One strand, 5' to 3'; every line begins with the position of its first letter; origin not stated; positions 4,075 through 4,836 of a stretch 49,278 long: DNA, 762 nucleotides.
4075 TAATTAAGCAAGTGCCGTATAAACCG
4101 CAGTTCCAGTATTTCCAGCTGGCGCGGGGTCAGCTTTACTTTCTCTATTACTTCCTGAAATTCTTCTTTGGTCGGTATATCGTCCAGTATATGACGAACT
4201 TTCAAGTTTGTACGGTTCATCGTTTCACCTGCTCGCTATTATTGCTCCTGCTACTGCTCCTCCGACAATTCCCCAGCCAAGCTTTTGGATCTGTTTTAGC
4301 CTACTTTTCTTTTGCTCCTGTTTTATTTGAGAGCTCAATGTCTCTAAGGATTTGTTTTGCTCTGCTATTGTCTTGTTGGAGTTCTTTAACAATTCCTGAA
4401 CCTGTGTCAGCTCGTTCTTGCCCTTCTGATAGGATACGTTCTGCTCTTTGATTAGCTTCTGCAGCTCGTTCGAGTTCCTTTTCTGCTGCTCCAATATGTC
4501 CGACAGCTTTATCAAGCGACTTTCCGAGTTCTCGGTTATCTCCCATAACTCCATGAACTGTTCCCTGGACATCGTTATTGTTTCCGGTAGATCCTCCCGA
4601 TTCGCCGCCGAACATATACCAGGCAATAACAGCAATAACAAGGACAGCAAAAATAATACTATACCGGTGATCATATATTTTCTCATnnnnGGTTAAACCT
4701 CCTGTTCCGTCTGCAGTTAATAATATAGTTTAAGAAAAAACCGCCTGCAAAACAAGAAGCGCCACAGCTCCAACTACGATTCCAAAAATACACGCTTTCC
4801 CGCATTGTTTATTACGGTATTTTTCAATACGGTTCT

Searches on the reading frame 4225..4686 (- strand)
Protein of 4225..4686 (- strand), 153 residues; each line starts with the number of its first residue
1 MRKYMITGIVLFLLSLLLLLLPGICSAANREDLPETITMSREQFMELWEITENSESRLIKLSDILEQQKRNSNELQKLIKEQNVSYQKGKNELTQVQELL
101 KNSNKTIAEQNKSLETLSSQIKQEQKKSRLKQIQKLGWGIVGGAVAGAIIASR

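Call 5: search_protein_families(library=pfam, proteins=[window:4225-4686:-], max_evalue=1)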
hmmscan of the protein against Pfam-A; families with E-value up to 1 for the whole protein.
window:4225-4686:- (153 aa): 13 families
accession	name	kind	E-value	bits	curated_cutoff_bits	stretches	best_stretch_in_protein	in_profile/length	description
PF19745.5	FUT8_N_cat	-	0.0042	16.3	27.6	1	48-132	35-122/499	Alpha-(1,6)-fucosyltransferase N- and catalytic domains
PF11744.14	ALMT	-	0.005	16.2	20.6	1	46-133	300-386/471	Aluminium activated malate transporter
PF05929.16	Phage_GPO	-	0.013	15.6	33.6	1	29-130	147-253/268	Phage capsid scaffolding protein (GPO) serine peptidase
PF08614.16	ATG16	-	0.022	15.3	33.7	1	30-131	76-178/200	Autophagy protein 16 (ATG16)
PF01496.24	V_ATPase_I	-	0.025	13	30.7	1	33-128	14-106/815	V-type ATPase 116kDa subunit family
PF24952.1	DUF7761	-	0.04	14.4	27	1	36-130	12-103/105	Domain of unknown function (DUF7761)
PF02601.20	Exonuc_VII_L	-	0.049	13.6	35.9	1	51-134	149-234/315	Exonuclease VII, large subunit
PF09066.15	B2-adapt-app_C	-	0.15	12.5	22.6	1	35-85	2-50/112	Beta2-adaptin appendage, C-terminal sub-domain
PF07851.19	TMEM120A-B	-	0.18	11.4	29.8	1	72-131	4-66/324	TMEM120A/B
PF08941.15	USP8_interact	-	0.29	11.3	25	1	61-125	2-62/179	USP8 interacting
PF05884.17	ZYG-11_interact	-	0.44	10.4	25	1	59-133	10-82/295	Interactor of ZYG-11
PF00901.23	Orbi_VP5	-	0.45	9.4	27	1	45-127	94-176/506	Orbivirus outer capsid protein VP5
PF07303.18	Occludin_ELL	-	0.69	11.2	31.2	1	36-93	16-73/101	Occludin homology domain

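Call 6: search_protein_families(library=phrogs, proteins=[window:4225-4686:-], max_evalue=0.1)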
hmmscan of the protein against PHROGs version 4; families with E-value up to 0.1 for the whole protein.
window:4225-4686:- (153 aa): 11 families
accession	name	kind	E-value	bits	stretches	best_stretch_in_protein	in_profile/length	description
phrog_2990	-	unknown function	0.0018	19.5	1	58-146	35-121/133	-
phrog_6631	-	unknown function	0.0018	18.8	1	53-135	38-118/251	-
phrog_11122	-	unknown function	0.0026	18.6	1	36-126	22-111/211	-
phrog_28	-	tail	0.0059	16.1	1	42-151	190-278/1228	tail length tape measure protein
phrog_451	-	unknown function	0.0086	16.2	1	53-150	21-105/461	-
phrog_1847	-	unknown function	0.011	15.7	1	15-132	9-129/474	-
phrog_206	-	head and packaging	0.015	16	1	66-133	82-148/263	head scaffolding protein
phrog_9788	-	unknown function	0.016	15.4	1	52-136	65-152/383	-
phrog_1293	-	tail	0.018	13.8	1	49-127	43-120/1424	tail length tape measure protein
phrog_12950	-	unknown function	0.049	14.6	1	128-152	19-43/71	-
phrog_14682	-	unknown function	0.095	14.2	0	36-106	25-92/97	-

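Call 8: search_protein_families(library=ncbifam, proteins=[window:4225-4686:-], max_evalue=1)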
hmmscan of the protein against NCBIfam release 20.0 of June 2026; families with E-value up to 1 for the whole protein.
window:4225-4686:- (153 aa): 13 families
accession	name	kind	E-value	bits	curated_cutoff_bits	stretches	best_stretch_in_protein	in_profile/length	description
TIGR04527.1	mycoplas_twoTM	subfamily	0.001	18.8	125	1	21-131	26-134/248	MG_279/MG_280 family protein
NF050013.1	HpsJ_like_A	equivalog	0.0032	17.1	140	1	10-140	72-199/217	HpsJ-like protein, cyanoexosortase A-associated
NF033885.1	conj_TraP_IncI1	equivalog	0.0086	15.8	135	1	6-127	17-143/217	conjugal transfer protein TraP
TIGR02168.1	SMC_prok_B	equivalog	0.023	12.4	567.35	1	35-126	749-840/1181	chromosome segregation protein SMC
TIGR03185.1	DNA_S_dndD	equivalog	0.2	10.1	245.85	1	29-132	360-460/650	DNA sulfur modification protein DndD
NF045650.1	CD1247_Nterm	equivalog_domain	0.24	12.1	30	1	74-122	7-56/70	CD1247 N-terminal domain-containing protein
NF001962.0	PRK00736.1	equivalog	0.33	10.7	72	0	98-124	6-32/69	hypothetical protein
NF041034.1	Rad50_Sulf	equivalog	0.34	8.7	1000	1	39-134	528-624/872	DNA double-strand break repair ATPase Rad50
NF042414.1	CLC_0170_fam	subfamily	0.36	10.8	30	0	122-150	25-53/56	CLC_0170 family protein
TIGR03319.1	RNase_Y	equivalog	0.4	9.1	454.35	1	59-132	65-156/514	ribonuclease Y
TIGR02169.1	SMC_prok_A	equivalog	0.47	8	729.4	1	52-127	699-774/1165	chromosome segregation protein SMC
NF052320.1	Cbp1_fam_LP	subfamily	0.95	8.9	90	0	41-128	87-174/286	Cbp1 family collagen-binding glycoprotein adhesin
NF045604.1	cas_Cas12e_CasX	equivalog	0.96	7.6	200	0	37-133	126-222/886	type V CRISPR RNA-guided endonuclease Cas12e/CasX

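Call 39: search_protein_families(library=padloc, proteins=[window:4225-4686:-], max_evalue=0.1)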
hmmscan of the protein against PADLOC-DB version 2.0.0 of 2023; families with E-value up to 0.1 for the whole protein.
window:4225-4686:- (153 aa): 10 families
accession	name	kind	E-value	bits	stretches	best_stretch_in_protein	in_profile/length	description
PDLC03977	PD-Lambda-1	-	0.0012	15.9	1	26-131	29-133/496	-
PDLC02722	PbeC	-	0.0025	14.5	1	56-146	203-293/643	PbeC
PDLC03843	LeoC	-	0.0027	15.9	1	61-150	108-199/207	-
PDLC01729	typeIV_DinG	-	0.0073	13.1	1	60-134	232-308/666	Csf4_0_IVA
PDLC02736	PbeC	-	0.0084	12.7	1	29-130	415-519/685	PbeC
PDLC00508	JetC1|JetC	-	0.014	11.5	1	43-135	351-441/1106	DUF3584 domain; MukB-like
PDLC03924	MkoC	-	0.025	10.6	1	42-129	469-556/1136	-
PDLC00006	DruC1|DruC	-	0.058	9.9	1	35-123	196-301/626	Unknown function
PDLC01193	Cas11b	-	0.081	10.9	0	60-140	10-85/164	CAS-I-B; effector_SS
PDLC00583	JetC3|JetC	-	0.083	8.6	1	30-131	811-911/1471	DUF3584 domain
